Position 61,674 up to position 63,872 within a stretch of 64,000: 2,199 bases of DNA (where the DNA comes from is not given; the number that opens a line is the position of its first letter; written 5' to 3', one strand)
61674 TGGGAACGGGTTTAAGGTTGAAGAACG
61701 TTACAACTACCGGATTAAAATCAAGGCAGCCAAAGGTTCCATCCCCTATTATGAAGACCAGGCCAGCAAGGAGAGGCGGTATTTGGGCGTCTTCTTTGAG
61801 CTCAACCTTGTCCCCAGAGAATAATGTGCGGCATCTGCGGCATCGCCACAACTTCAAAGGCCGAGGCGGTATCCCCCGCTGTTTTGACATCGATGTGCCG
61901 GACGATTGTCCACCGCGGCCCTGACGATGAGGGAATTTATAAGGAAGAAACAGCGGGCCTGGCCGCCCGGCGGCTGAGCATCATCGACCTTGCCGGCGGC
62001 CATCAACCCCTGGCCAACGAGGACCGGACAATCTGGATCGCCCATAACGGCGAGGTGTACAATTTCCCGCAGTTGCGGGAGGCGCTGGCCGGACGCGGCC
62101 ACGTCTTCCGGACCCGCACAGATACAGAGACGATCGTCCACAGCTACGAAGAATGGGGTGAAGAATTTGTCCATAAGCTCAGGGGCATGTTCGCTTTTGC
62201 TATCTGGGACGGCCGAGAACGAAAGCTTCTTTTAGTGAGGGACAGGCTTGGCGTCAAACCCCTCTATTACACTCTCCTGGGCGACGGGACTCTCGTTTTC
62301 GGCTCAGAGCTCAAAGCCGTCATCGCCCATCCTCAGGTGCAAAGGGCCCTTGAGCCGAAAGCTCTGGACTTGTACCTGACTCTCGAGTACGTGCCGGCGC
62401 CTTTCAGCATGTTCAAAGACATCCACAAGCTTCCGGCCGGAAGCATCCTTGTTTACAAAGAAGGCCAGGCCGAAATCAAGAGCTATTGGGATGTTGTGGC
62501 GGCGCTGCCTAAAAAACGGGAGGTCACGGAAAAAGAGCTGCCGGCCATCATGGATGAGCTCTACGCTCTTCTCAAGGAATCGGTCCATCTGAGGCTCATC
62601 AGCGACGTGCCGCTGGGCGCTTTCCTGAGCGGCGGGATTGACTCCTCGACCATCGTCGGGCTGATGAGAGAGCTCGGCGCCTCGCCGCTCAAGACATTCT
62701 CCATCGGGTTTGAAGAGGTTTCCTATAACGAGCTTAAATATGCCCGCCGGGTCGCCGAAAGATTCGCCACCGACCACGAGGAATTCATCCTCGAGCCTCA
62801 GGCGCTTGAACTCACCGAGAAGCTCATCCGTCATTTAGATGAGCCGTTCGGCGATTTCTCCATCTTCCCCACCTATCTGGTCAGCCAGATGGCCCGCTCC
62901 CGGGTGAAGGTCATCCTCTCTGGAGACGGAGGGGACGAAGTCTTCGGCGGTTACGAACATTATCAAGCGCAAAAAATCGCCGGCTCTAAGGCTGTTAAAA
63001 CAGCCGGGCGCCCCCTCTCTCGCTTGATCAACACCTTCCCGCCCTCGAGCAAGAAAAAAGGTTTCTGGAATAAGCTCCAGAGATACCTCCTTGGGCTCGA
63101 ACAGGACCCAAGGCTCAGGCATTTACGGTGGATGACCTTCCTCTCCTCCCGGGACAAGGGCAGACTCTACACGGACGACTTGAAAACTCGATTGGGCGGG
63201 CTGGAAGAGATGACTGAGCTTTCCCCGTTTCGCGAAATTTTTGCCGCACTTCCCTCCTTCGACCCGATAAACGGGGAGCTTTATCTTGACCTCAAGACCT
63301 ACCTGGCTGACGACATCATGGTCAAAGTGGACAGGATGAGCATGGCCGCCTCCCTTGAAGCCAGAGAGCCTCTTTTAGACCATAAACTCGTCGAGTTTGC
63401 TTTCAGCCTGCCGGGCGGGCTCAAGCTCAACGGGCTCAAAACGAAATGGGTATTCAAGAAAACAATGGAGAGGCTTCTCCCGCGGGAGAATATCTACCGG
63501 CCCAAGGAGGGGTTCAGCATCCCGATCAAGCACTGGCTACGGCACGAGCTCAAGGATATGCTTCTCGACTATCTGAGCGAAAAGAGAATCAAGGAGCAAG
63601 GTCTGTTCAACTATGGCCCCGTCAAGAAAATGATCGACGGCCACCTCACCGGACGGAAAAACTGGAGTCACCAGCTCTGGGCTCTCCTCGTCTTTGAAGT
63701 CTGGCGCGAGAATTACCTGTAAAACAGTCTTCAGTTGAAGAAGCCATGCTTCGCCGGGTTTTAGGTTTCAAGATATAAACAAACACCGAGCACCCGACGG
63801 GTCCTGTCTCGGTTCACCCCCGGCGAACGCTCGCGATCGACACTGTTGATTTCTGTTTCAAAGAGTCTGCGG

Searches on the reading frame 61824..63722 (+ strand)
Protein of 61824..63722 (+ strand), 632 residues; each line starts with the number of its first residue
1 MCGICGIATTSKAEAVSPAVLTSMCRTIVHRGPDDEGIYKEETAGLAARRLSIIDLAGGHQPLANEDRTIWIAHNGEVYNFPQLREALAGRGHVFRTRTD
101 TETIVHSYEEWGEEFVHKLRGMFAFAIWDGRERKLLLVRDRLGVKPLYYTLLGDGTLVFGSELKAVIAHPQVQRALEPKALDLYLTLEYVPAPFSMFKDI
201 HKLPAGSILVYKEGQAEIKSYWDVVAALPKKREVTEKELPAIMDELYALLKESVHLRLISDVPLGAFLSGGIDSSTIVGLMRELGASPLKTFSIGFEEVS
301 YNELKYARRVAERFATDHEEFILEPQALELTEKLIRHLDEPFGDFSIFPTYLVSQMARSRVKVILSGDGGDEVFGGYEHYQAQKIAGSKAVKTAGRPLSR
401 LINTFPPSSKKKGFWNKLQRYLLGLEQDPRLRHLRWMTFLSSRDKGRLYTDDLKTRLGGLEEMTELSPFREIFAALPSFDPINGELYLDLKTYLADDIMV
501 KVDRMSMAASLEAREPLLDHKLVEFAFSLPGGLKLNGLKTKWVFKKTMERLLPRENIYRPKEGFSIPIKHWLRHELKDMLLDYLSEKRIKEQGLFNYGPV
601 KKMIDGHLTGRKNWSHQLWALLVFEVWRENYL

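Call 76: search_protein_families(library=pfam, proteins=[window:61824-63722:+], max_evalue=0.01)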
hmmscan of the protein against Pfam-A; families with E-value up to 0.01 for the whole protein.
window:61824-63722:+ (632 aa): 4 families
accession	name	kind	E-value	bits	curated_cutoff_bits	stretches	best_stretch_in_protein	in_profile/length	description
PF00733.27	Asn_synthase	-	1.5e-106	357.5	21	1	246-628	2-353/354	Asparagine synthase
PF13537.11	GATase_7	-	2.4e-46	157.2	25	1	49-167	2-122/123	Glutamine amidotransferase domain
PF13522.11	GATase_6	-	8.1e-45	152.5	27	1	33-162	1-130/130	Glutamine amidotransferase domain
PF12481.13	DUF3700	-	8.8e-05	22.5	27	1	113-166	123-176/228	Aluminium induced protein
